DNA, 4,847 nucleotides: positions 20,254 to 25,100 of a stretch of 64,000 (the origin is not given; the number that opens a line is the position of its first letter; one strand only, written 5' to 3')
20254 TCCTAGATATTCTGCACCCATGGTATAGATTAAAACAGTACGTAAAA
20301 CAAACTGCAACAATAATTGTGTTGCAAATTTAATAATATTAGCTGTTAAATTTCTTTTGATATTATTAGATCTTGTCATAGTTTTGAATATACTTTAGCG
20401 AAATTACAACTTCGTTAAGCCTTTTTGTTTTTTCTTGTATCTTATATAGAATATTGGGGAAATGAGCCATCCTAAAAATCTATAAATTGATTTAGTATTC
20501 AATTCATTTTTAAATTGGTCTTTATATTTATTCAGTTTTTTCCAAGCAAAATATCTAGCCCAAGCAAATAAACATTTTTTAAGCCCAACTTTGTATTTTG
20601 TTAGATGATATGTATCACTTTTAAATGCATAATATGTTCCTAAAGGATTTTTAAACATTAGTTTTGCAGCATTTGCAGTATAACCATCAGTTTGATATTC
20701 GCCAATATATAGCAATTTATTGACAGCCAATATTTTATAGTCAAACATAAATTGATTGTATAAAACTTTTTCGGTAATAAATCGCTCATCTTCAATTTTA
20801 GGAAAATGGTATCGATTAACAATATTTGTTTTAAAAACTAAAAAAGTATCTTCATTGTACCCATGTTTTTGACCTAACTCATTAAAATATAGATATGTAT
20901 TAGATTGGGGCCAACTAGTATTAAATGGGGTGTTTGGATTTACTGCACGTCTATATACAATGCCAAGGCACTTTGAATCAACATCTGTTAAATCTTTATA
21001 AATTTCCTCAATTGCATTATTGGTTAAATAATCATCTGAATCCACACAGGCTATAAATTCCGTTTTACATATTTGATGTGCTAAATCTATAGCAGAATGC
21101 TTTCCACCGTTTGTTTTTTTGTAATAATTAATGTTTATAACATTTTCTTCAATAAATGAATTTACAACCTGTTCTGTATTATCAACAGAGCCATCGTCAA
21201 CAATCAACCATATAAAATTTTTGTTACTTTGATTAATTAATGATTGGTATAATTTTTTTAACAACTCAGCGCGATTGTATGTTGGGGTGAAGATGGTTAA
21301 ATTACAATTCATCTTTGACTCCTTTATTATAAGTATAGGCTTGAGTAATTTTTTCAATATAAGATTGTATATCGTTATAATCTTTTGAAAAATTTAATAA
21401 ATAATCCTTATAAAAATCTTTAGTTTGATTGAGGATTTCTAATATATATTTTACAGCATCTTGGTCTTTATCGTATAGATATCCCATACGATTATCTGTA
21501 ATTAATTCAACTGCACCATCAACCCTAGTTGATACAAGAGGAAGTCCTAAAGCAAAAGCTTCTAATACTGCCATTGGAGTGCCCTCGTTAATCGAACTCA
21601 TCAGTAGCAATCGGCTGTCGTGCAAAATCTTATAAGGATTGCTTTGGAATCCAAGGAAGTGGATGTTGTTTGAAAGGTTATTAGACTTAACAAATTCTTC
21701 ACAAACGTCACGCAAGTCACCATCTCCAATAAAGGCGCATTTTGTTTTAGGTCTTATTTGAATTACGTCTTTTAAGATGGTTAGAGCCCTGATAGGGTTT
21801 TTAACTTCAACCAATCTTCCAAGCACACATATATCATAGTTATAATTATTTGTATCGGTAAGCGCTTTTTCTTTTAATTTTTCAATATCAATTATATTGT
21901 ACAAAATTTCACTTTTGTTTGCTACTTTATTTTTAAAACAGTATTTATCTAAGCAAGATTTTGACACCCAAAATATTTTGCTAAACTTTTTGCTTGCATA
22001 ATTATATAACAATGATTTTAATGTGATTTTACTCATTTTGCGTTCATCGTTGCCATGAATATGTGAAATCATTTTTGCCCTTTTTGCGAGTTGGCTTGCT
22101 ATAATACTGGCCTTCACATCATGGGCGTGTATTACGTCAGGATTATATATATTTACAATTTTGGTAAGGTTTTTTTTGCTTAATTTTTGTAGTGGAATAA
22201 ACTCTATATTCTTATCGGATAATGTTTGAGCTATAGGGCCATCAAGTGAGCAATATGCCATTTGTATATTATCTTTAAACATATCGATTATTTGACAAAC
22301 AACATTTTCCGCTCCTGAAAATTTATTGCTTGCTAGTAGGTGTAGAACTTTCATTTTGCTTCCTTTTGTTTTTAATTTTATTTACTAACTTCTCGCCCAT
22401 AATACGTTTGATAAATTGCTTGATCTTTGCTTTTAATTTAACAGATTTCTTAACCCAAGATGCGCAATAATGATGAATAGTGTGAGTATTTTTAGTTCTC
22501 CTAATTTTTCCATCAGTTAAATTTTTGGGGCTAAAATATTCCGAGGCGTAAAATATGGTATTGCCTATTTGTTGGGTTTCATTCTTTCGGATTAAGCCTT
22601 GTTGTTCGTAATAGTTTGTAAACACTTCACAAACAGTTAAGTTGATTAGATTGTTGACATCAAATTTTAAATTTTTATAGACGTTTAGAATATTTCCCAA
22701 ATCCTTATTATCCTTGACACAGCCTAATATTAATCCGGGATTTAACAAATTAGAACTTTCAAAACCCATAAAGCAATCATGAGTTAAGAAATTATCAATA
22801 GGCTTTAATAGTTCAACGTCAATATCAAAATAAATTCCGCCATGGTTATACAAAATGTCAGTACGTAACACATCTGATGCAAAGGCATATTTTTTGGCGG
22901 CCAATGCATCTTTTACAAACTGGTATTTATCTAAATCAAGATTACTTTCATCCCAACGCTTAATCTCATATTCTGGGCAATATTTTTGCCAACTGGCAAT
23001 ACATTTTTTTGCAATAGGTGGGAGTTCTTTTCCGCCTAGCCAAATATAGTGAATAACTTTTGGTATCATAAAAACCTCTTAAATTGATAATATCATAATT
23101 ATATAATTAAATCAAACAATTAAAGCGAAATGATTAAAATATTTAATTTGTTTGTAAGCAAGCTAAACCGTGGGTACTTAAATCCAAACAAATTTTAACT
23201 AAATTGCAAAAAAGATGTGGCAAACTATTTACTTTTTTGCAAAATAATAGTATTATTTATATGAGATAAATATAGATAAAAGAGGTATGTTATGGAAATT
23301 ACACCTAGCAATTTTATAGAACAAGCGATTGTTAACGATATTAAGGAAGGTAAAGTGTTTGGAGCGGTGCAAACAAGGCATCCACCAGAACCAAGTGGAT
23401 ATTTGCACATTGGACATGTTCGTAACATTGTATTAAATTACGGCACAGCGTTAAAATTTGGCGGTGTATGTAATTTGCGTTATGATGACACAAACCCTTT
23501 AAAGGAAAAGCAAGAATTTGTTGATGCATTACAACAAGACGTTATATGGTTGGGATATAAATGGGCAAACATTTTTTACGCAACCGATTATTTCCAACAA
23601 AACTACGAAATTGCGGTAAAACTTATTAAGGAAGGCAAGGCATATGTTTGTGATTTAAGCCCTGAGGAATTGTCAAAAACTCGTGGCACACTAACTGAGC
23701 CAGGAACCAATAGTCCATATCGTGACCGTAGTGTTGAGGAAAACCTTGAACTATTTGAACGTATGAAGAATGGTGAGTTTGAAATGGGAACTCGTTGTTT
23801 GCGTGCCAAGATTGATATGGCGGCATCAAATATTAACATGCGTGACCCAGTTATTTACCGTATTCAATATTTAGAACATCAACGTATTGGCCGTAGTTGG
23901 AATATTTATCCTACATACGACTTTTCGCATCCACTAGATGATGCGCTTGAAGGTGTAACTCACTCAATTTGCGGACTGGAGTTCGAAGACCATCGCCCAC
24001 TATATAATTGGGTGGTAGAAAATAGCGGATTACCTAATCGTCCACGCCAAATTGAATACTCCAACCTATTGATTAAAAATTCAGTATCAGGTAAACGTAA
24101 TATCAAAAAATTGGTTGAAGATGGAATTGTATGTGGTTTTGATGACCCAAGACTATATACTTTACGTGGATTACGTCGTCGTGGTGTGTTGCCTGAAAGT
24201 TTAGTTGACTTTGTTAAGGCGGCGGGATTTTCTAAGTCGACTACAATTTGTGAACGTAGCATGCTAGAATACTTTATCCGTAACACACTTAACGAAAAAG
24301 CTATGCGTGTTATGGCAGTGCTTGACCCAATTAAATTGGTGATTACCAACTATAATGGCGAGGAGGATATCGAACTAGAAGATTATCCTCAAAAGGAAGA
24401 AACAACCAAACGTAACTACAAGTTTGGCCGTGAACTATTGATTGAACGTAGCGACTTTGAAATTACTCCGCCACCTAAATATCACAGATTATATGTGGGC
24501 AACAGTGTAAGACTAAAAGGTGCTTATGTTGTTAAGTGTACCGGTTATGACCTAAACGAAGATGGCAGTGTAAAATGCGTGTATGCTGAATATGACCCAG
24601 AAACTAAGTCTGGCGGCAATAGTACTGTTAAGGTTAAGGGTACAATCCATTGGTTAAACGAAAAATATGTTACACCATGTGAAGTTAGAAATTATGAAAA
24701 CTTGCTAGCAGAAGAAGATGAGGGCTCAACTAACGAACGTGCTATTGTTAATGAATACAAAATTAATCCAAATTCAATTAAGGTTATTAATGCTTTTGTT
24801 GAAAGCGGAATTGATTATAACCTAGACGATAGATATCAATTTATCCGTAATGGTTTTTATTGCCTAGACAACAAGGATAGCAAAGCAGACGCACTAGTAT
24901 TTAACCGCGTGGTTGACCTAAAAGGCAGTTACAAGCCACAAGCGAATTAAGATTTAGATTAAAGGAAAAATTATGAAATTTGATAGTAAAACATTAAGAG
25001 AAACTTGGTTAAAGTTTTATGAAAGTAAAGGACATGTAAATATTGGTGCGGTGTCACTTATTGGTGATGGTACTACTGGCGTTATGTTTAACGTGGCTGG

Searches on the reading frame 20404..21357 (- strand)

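Call 80: search_protein_families(library=pfam, proteins=[window:20404-21357:-], max_evalue=0.00001)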
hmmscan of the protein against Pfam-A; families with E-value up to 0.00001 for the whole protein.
window:20404-21357:- (317 aa): 2 families
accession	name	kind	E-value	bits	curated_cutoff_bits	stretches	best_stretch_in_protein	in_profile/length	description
PF00535.33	Glycos_transf_2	-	2.1e-24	86.8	23.3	1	21-180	1-164/168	Glycosyl transferase family 2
PF10111.15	Glyco_tranf_2_2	-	1.4e-06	28.5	27.3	1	45-121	27-104/276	Glycosyltransferase like family 2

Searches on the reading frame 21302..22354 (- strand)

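Call 80: search_protein_families(library=pfam, proteins=[window:21302-22354:-], max_evalue=0.00001)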
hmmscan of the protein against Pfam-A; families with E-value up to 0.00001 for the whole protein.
window:21302-22354:- (350 aa): 4 families
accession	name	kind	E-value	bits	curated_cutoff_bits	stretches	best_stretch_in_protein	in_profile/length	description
PF00534.26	Glycos_transf_1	-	1.8e-28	99.7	26.4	1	171-311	14-159/172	Glycosyl transferases group 1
PF13692.12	Glyco_trans_1_4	-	1.5e-22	80.8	27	1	174-308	3-140/142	Glycosyl transferases group 1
PF13439.12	Glyco_transf_4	-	1.8e-08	35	28.5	1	60-159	61-170/170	Glycosyltransferase Family 4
PF13477.12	Glyco_trans_4_2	-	2.3e-06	28.3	23.4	1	19-128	13-136/139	Glycosyl transferase 4-like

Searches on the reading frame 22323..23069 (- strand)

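Call 80: search_protein_families(library=pfam, proteins=[window:22323-23069:-], max_evalue=0.00001)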
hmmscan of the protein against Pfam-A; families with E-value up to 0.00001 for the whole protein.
window:22323-23069:- (248 aa): 3 families
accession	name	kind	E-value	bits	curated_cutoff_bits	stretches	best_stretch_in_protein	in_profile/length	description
PF04488.21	Gly_transf_sug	-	2.8e-15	57.2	23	1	21-100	5-92/93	Glycosyltransferase sugar-binding region containing DXD motif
PF05704.18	Caps_synth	-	3.7e-12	46.7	24.5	1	4-110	48-159/278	Capsular polysaccharide synthesis protein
PF12919.13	TcdA_TcdB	-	3.3e-11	43.5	23.6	0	60-85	169-194/382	TcdA/TcdB catalytic glycosyltransferase domain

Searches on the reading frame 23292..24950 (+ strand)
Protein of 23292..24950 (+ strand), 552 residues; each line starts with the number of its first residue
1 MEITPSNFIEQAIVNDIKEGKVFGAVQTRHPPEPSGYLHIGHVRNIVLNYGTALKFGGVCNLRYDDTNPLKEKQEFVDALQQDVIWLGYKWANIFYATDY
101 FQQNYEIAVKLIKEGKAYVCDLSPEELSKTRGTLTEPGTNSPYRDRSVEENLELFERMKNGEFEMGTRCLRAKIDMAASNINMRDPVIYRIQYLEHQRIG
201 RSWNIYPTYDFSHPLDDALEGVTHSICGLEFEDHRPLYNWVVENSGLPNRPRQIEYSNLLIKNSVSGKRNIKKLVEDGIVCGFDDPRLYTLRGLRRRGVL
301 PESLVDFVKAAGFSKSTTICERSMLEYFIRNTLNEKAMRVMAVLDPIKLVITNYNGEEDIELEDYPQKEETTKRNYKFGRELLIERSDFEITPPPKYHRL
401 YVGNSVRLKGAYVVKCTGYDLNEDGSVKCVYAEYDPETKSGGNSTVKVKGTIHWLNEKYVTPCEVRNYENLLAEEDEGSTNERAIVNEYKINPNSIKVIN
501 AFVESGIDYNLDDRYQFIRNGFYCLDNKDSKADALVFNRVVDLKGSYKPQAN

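Call 80: search_protein_families(library=pfam, proteins=[window:23292-24950:+], max_evalue=0.00001)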
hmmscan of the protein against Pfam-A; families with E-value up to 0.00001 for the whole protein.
window:23292-24950:+ (552 aa): 3 families
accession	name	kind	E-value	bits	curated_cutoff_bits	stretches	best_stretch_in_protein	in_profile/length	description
PF00749.27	tRNA-synt_1c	-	2.1e-96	323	23.4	1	26-334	2-313/314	tRNA synthetases class I (E and Q), catalytic domain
PF03950.23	tRNA-synt_1c_C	-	2.5e-24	85.7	23.9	1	337-435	1-91/91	tRNA synthetases class I (E and Q), anti-codon binding domain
PF20974.2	tRNA-synt_1c_C2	-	3.6e-16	60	23.9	1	451-526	1-69/69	tRNA synthetases class I (E and Q), anti-codon binding domain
